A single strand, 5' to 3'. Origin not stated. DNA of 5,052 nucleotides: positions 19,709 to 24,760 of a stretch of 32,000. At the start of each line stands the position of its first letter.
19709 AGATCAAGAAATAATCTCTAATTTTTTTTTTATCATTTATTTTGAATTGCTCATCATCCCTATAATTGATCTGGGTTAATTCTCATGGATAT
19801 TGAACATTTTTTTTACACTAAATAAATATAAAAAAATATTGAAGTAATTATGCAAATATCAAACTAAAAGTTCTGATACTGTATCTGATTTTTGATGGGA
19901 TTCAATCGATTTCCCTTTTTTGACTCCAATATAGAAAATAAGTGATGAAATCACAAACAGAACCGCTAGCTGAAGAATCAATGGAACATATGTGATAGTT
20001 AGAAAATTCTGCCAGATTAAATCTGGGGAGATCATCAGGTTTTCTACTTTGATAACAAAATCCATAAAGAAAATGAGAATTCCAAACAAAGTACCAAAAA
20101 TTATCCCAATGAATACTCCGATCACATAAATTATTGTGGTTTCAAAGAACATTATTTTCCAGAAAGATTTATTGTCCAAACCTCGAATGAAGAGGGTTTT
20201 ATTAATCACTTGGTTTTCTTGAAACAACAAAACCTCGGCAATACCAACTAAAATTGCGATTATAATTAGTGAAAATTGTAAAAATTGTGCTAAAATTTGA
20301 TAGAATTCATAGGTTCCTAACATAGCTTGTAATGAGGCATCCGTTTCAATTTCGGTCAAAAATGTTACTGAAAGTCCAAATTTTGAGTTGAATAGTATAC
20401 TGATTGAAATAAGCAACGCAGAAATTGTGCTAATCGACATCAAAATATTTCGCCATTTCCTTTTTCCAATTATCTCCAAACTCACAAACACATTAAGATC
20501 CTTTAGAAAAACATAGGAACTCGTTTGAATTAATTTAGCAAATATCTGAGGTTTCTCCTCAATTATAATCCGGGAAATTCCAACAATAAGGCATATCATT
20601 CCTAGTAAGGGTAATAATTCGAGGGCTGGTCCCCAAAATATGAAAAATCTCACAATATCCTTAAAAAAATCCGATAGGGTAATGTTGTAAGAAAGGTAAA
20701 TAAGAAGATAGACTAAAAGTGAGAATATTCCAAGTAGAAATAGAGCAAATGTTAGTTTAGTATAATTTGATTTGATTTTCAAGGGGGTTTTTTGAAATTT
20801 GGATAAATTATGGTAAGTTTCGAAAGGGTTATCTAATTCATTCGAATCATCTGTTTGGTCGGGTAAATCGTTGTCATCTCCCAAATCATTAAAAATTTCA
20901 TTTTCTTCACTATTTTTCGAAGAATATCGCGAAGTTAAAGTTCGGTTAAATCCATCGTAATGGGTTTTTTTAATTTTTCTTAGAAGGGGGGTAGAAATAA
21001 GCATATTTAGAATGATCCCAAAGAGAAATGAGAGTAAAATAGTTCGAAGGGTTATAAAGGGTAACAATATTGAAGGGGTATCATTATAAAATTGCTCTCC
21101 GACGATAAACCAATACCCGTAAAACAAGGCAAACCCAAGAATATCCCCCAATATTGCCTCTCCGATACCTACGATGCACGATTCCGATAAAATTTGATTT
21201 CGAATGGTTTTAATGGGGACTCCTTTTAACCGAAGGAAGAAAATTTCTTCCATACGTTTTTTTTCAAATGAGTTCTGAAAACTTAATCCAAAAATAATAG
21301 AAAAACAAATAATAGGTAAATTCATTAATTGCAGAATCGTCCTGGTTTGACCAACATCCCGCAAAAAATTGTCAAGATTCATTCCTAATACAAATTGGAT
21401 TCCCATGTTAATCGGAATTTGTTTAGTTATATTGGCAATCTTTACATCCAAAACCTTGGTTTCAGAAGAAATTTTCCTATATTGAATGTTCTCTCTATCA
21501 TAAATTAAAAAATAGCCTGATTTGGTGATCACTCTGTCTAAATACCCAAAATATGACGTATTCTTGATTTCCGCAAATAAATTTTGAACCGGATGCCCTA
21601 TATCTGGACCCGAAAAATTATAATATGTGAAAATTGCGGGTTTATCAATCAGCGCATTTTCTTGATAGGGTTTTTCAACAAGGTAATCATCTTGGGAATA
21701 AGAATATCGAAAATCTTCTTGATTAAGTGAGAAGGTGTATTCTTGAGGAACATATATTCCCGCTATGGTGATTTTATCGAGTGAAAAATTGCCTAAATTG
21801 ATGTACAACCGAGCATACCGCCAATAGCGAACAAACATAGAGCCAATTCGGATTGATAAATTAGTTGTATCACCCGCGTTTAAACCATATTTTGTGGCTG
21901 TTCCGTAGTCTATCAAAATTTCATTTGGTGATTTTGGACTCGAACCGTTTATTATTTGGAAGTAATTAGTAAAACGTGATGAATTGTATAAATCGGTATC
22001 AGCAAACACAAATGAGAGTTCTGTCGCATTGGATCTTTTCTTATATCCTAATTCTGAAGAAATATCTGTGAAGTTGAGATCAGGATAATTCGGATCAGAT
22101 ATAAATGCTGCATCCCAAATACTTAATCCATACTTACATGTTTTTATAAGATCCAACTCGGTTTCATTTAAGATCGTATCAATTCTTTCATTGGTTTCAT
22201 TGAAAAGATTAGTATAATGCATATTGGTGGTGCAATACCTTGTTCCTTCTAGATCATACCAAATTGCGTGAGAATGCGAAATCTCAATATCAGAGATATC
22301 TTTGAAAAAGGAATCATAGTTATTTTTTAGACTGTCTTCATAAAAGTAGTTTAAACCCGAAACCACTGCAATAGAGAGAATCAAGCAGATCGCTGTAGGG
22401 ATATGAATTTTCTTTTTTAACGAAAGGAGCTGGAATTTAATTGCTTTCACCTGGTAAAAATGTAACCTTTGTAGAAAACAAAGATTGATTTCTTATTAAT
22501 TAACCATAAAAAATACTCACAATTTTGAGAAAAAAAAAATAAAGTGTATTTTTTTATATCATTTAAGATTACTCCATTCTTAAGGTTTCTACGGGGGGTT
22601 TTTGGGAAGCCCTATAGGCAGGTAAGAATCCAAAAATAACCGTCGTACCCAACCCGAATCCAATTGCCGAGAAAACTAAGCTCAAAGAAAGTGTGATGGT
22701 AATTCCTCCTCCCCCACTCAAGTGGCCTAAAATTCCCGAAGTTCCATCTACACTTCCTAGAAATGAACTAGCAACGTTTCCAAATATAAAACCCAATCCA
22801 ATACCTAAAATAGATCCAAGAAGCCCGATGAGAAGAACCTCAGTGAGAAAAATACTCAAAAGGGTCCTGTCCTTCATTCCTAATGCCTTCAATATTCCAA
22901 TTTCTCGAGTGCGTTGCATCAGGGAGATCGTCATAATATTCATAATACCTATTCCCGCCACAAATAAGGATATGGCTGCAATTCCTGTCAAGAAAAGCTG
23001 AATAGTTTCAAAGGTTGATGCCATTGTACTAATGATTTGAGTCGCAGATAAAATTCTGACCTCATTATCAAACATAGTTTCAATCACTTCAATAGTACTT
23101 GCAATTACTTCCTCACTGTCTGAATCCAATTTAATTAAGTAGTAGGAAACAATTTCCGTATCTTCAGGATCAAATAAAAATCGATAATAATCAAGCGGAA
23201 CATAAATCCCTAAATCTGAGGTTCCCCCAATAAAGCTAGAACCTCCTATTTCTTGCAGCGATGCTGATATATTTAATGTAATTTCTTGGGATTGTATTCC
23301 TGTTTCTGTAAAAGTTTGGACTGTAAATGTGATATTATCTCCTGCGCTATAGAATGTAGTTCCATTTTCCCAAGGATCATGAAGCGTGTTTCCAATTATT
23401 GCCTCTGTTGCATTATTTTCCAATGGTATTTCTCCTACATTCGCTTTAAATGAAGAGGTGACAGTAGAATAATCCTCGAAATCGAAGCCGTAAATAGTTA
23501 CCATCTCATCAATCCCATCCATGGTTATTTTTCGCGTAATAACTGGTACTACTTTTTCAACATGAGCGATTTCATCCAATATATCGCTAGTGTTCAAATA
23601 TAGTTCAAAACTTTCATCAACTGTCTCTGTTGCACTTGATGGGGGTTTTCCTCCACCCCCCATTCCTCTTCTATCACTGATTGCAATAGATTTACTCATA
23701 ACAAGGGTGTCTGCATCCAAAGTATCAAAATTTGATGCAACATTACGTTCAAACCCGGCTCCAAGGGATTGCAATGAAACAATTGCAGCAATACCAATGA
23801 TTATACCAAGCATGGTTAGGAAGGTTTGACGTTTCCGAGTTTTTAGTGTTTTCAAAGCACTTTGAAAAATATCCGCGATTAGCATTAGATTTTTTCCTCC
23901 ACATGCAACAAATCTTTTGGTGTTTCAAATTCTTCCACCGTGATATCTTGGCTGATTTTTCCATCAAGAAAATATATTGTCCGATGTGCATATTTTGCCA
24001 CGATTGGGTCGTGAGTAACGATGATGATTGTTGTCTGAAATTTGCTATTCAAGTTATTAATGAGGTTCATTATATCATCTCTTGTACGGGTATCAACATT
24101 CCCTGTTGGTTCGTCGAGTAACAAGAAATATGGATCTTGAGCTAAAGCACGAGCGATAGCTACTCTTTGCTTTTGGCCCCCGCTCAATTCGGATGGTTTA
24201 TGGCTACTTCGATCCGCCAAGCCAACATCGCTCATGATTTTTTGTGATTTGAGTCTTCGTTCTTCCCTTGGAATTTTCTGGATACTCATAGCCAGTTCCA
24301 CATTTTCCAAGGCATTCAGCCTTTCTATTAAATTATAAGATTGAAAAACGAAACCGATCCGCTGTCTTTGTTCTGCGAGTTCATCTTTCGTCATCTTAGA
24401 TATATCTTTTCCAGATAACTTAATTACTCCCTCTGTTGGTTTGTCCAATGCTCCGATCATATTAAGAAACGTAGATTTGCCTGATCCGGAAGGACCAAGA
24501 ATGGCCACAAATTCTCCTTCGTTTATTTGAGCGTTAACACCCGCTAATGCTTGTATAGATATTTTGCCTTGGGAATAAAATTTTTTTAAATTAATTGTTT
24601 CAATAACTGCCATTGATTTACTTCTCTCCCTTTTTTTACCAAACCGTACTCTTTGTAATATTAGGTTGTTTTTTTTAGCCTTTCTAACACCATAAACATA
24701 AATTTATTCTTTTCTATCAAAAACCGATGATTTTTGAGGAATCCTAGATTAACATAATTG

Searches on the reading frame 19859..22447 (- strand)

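Call 12: search_protein_families(library=pfam, proteins=[window:19859-22447:-])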
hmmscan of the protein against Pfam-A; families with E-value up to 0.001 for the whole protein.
window:19859-22447:- (862 aa): 1 family
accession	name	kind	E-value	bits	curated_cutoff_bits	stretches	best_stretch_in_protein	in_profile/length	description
PF02687.27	FtsX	-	4.4e-07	30.4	25.5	1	380-495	8-118/120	FtsX-like permease C-terminal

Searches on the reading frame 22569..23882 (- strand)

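Call 12: search_protein_families(library=pfam, proteins=[window:22569-23882:-])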
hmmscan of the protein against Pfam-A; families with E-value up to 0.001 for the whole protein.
window:22569-23882:- (437 aa): 2 families
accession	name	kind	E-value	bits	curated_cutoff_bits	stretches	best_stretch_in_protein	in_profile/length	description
PF02687.27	FtsX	-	6.4e-22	78.3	25.5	1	301-430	3-120/120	FtsX-like permease C-terminal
PF12704.14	MacB_PCD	-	2.8e-20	73.9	27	1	20-255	1-194/207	MacB-like periplasmic core domain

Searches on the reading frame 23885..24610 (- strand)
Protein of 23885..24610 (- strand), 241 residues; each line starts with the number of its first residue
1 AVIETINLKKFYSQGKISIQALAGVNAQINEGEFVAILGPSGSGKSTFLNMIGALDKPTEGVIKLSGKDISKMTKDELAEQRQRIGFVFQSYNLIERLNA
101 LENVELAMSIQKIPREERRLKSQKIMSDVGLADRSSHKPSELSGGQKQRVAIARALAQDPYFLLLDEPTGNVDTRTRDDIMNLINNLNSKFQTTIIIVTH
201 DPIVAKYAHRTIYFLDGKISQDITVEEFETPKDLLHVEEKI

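Call 12: search_protein_families(library=pfam, proteins=[window:23885-24610:-])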
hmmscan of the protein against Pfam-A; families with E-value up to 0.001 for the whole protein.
window:23885-24610:- (241 aa): 4 families
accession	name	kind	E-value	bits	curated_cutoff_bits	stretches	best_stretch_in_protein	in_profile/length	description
PF00005.33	ABC_tran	-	3.1e-37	128.7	25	1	23-169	2-136/137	ABC transporter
PF02463.25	SMC_N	-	3.9e-09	36.7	40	1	31-210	23-207/220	RecF/RecN/SMC N terminal domain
PF13304.12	AAA_21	-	1.9e-08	35.2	27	1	122-203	220-301/304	AAA domain, putative AbiEii toxin, Type IV TA system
PF13555.12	AAA_29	-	0.00063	19.9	27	0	26-50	16-40/61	P-loop containing region of AAA domain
